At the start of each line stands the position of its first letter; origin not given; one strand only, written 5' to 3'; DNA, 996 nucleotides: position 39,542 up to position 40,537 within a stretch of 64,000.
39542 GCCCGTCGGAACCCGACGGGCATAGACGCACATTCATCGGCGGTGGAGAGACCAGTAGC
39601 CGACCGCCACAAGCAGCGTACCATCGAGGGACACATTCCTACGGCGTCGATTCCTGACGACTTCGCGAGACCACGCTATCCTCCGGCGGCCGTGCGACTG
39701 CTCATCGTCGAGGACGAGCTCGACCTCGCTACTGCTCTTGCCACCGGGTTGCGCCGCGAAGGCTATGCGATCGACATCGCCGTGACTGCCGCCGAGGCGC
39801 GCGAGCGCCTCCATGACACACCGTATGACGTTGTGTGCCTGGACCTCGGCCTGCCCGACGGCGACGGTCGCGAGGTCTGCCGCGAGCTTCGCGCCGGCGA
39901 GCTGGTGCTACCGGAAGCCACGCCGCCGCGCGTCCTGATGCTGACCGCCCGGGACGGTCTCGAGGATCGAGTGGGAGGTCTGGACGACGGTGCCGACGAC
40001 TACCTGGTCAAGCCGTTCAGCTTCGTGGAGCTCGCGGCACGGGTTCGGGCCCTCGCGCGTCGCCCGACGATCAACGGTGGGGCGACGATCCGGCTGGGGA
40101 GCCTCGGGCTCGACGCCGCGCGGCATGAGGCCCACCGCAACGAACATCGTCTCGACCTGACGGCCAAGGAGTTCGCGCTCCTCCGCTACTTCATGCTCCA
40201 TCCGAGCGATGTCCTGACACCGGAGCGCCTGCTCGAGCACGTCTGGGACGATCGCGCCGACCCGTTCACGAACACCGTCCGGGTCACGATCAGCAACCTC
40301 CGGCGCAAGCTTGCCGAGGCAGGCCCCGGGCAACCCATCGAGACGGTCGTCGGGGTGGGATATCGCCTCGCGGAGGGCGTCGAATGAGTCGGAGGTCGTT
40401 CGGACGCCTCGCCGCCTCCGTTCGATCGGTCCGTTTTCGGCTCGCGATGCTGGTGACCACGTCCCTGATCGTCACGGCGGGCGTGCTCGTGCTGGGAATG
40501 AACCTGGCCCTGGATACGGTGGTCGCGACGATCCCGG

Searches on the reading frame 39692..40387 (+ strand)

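Call 18: search_protein_families(library=ncbifam, proteins=[window:39692-40387:+], max_evalue=0.01)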
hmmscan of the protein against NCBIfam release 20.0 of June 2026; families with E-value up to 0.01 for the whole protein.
window:39692-40387:+ (231 aa): 90 families (the best 25 are shown)
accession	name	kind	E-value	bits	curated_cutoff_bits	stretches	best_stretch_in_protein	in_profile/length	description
NF041734.1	resp_reg_RppA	equivalog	1.1e-61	208.1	250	1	1-227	1-228/229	two-component system response regulator RppA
NF007928.2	PRK10643.1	equivalog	3.4e-56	190.3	330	1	1-226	1-216/216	two-component system response regulator PmrA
TIGR01387.1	cztR_silR_copR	subfamily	2.3e-50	171.2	279.2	1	3-226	1-218/218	heavy metal response regulator transcription factor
TIGR02154.1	PhoB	equivalog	3.3e-50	170.5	296.2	1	2-226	4-225/226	phosphate regulon transcriptional regulator PhoB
NF008296.0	PRK11083.1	equivalog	1e-47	162.4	273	1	2-227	5-226/228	two-component system response regulator CreB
NF040689.1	MtrAB_MtrA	equivalog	1e-44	152.5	300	1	3-226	1-218/219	MtrAB system response regulator MtrA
NF033118.1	vanR-O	exception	3.4e-44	151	505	1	1-226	4-220/233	vancomycin resistance response regulator transcription factor VanR-O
NF007663.1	PRK10336.1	equivalog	1.8e-43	148.8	345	1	1-228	1-218/219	quorum sensing response regulator transcription factor QseB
NF007346.1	PRK09836.1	equivalog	2.5e-42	145.2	420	1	1-226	1-221/227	copper/silver response regulator transcription factor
NF045914.1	RespRegNblR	equivalog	9.9e-42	143.1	300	1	3-228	9-227/228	response regulator transcription factor NblR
NF008567.0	PRK11517.1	equivalog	3.3e-40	137.8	353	1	1-227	1-219/223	response regulator transcription factor HprR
NF045991.1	RespRegCtrARhodob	equivalog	3.7e-40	138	350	1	1-228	1-223/224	response regulator transcription factor CtrA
NF045944.1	ResRegRpaBCyano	equivalog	8.2e-40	136.6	330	1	4-226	1-227/229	response regulator transcription factor RpaB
NF007982.1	PRK10710.1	equivalog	3.5e-39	134.7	380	1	2-226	9-227/235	envelope stress response regulator BaeR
NF040534.1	resp_reg_YycF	equivalog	1.1e-38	132.8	340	1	2-226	2-227/231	response regulator YycF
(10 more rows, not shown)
